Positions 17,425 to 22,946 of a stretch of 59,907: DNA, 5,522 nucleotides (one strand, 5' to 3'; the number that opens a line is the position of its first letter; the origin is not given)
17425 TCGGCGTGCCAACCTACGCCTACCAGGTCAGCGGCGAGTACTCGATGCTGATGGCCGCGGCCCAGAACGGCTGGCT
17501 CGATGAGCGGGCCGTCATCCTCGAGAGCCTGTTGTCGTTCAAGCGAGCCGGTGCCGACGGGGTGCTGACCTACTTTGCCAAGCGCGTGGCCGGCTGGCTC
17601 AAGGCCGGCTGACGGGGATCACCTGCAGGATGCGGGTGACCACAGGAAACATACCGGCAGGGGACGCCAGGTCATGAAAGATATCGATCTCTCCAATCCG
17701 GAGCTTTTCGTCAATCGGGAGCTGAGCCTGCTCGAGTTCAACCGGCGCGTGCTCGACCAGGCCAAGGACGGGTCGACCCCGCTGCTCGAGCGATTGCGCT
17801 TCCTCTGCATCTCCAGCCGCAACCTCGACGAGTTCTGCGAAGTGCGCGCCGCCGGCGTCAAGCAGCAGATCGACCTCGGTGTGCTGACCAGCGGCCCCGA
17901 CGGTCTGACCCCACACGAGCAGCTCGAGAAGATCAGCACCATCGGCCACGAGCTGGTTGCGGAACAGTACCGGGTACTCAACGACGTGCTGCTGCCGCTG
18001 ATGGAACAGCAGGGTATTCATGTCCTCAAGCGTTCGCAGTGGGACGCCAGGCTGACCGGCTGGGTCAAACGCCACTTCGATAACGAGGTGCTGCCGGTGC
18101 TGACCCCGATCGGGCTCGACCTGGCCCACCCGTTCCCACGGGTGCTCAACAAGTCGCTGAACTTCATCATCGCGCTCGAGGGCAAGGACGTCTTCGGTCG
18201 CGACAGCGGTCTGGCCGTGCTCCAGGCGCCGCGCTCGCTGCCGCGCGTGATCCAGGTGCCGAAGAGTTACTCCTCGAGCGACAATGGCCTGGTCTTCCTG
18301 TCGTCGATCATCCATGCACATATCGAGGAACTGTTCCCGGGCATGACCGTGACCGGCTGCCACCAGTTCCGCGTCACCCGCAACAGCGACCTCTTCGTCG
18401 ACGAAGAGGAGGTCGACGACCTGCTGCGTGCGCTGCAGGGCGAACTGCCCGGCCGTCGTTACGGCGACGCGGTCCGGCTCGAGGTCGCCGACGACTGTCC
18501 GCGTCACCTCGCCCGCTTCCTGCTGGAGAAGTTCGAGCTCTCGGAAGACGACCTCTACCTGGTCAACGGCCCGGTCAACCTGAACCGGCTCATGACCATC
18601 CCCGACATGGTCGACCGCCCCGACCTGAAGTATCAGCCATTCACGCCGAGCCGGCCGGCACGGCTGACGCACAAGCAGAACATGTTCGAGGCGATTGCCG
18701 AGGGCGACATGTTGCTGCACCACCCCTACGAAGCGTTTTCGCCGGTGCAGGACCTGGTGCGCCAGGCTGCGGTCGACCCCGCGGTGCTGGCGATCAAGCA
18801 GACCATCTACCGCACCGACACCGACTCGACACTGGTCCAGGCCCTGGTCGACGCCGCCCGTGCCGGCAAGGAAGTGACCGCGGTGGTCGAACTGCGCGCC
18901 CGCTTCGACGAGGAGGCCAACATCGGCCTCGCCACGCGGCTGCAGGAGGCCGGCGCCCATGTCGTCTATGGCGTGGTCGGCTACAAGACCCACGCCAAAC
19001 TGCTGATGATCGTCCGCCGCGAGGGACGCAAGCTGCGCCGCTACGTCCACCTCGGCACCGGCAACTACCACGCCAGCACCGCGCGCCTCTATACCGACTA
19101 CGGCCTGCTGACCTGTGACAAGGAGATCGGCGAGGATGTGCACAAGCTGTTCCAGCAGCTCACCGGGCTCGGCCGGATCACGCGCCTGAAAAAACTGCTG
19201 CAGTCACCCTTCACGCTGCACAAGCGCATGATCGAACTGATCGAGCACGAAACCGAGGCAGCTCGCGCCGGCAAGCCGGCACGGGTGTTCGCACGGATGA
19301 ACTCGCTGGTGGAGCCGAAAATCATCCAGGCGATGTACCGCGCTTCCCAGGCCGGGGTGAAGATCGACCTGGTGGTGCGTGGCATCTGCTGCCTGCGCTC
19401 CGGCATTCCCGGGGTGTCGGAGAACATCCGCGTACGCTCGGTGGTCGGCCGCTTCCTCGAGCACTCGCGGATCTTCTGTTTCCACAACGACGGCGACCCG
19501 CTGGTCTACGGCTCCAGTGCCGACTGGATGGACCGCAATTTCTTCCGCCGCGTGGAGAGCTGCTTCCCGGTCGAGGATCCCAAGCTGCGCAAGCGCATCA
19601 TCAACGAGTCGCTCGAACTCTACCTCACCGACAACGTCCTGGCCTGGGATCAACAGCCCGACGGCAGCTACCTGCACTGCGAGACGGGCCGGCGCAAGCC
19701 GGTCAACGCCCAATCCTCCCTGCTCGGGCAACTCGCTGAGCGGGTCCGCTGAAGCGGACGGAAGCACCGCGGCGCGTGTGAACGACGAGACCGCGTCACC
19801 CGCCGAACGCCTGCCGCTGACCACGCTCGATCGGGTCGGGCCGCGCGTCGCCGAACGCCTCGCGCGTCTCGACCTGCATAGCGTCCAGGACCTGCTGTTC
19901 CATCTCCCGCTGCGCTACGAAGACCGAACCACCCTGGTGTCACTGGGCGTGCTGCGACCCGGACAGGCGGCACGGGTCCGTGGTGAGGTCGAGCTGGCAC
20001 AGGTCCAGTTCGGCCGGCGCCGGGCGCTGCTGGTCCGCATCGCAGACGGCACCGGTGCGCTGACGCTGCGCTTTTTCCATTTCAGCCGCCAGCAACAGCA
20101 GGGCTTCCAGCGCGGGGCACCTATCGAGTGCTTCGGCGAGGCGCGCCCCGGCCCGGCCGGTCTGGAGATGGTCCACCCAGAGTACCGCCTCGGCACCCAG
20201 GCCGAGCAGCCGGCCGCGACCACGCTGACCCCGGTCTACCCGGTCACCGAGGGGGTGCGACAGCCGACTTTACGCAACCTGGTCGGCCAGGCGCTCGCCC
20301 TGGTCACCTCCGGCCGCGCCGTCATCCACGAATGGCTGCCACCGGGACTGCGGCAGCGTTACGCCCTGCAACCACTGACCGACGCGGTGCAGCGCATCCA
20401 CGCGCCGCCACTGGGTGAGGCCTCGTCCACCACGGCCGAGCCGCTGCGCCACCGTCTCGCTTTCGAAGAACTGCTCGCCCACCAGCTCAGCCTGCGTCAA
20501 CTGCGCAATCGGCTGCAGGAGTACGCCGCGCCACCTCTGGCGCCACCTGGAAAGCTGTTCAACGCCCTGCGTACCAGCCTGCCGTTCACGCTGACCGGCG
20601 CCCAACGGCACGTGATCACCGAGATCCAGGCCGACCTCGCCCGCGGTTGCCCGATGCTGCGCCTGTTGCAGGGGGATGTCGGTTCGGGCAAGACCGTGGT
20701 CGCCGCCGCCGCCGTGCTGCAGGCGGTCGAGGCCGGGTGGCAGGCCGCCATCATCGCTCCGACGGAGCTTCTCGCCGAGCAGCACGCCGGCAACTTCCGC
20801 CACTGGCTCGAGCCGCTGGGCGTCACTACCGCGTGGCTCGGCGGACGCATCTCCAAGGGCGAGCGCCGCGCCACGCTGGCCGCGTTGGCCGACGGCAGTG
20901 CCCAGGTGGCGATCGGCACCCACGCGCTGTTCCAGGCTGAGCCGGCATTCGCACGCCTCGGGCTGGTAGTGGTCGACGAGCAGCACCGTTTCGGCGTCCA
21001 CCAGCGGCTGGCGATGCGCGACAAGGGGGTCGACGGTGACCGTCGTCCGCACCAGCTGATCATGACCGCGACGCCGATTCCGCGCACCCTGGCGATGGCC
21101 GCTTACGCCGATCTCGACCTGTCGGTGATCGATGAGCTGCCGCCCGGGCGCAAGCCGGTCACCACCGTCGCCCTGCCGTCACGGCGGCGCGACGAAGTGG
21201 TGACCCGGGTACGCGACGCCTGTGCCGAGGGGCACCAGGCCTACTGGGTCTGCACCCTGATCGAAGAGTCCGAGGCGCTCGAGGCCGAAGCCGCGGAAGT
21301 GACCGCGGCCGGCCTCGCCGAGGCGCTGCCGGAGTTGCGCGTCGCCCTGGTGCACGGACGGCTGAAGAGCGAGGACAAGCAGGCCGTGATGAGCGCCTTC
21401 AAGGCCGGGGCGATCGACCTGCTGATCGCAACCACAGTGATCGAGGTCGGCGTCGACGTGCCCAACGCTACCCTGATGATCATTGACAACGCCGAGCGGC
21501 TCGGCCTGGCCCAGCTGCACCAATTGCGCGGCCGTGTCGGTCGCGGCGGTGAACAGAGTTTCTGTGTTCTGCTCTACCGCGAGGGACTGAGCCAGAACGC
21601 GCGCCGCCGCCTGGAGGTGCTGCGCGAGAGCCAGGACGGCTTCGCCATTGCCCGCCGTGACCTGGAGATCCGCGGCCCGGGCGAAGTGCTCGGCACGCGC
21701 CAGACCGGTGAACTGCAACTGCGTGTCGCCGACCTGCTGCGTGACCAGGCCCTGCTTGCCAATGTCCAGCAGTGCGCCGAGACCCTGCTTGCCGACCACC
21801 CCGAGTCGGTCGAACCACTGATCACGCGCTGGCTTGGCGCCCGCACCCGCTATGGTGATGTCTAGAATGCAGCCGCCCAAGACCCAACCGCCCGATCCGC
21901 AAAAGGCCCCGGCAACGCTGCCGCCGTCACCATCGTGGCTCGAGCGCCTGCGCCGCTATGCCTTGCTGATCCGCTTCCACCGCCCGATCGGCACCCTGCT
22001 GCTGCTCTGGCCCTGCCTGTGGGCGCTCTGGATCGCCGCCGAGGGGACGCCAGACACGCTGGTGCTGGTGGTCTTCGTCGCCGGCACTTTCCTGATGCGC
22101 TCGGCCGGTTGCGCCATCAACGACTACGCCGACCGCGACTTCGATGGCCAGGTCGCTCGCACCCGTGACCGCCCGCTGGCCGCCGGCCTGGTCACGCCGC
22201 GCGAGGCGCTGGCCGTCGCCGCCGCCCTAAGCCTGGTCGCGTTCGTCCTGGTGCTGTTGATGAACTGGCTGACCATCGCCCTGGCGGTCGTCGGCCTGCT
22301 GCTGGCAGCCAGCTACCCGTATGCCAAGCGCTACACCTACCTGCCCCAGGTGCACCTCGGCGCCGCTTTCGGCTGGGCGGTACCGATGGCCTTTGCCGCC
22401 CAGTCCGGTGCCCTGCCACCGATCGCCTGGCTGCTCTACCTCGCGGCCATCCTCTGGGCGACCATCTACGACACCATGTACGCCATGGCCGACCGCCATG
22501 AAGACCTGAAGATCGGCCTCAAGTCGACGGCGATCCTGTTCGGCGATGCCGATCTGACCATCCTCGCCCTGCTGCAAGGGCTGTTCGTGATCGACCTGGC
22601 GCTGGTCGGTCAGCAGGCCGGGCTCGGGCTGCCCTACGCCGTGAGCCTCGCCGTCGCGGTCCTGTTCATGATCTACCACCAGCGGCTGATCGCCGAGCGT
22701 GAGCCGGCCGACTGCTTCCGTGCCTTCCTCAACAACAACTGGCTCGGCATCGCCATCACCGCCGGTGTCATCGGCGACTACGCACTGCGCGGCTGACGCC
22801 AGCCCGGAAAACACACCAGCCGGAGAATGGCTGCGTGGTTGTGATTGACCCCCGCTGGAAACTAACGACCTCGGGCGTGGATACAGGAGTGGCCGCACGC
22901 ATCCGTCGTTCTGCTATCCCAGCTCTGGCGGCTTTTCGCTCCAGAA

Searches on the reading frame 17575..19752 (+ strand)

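Call 44: search_protein_families(library=pfam, proteins=[window:17575-19752:+], max_evalue=0.0001)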
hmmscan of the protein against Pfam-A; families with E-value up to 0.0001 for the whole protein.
window:17575-19752:+ (725 aa): 5 families
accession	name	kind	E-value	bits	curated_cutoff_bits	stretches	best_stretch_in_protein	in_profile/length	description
PF17941.7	PP_kinase_C_1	-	7.7e-75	250.5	25.7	1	369-531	1-163/167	Polyphosphate kinase C-terminal domain 1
PF13090.12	PP_kinase_C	-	2.3e-67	226.2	25.8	1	541-713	1-172/172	Polyphosphate kinase C-terminal domain 2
PF02503.22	PP_kinase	-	5.4e-60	202.7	31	1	163-342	5-183/183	Polyphosphate kinase middle domain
PF13089.11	PP_kinase_N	-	1.8e-36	125.2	23.8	1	45-150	1-106/107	Polyphosphate kinase N-terminal domain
PF13091.12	PLDc_2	-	8e-11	42.3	27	1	411-529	16-131/132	PLD-like domain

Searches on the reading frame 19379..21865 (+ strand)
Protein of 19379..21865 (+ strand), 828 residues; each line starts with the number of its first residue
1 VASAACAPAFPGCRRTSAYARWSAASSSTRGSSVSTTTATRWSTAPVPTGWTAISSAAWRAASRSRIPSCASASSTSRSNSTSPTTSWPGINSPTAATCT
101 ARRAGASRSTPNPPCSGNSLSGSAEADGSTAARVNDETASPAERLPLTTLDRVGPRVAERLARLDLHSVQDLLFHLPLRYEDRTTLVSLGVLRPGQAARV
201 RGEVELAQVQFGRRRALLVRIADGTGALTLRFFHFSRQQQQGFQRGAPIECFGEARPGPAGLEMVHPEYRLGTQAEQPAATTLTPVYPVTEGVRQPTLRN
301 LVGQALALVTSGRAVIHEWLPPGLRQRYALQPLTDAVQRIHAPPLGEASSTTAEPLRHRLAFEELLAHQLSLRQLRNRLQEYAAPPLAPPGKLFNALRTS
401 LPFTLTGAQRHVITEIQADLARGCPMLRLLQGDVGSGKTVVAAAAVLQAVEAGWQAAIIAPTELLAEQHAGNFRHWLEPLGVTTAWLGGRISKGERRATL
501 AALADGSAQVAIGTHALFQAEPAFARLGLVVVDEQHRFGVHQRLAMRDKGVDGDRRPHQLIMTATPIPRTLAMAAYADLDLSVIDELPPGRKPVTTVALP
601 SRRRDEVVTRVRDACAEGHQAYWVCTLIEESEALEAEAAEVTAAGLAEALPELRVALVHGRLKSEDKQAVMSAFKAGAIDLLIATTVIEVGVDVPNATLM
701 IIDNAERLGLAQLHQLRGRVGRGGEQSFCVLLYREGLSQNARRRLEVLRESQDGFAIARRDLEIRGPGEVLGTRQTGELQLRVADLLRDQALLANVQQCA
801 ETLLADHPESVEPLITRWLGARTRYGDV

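Call 44: search_protein_families(library=pfam, proteins=[window:19379-21865:+], max_evalue=0.0001)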
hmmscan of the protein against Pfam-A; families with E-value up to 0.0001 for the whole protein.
window:19379-21865:+ (828 aa): 7 families
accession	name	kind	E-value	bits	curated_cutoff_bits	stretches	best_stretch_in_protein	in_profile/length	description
PF00270.35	DEAD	-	1.5e-20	74.1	26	1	409-571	4-164/167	DEAD/DEAH box helicase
PF00271.37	Helicase_C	-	1.1e-19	71.1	23.5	1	616-724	13-110/110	Helicase conserved C-terminal domain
PF17191.10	RecG_wedge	-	1.6e-15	57.5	23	1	151-309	6-162/162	RecG wedge domain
PF19833.4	RecG_dom3_C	-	8.7e-10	39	26.8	1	752-811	2-62/87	ATP-dependent DNA helicase RecG, domain 3, C-terminal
PF04851.21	ResIII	-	1.1e-09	38.9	22.5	1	407-566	6-162/164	Type III restriction enzyme, res subunit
PF01336.31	tRNA_anti-codon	-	9.3e-06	25.9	27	1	199-270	2-73/75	OB-fold nucleic acid binding domain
PF22590.2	Cas3-like_C_2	-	7.6e-05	23.4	27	0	620-723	4-104/106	CRISPR-associated nuclease/helicase Cas3, C-terminal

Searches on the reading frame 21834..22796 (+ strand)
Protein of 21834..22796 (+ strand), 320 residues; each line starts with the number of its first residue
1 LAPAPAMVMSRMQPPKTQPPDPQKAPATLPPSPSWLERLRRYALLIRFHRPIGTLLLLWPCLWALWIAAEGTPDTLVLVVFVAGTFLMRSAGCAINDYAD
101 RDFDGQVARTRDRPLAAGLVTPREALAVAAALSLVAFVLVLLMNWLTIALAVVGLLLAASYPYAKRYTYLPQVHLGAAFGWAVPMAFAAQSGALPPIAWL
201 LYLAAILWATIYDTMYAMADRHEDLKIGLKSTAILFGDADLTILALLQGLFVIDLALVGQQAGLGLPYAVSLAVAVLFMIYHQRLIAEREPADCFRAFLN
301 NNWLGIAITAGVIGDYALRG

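Call 45: search_protein_families(library=pfam, proteins=[window:21834-22796:+], max_evalue=0.0001)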
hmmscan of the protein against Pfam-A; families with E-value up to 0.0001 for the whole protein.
window:21834-22796:+ (320 aa): 1 family
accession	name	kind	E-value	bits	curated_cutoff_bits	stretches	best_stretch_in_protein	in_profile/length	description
PF01040.23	UbiA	-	2.8e-69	233.6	34.2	1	57-299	1-245/250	UbiA prenyltransferase family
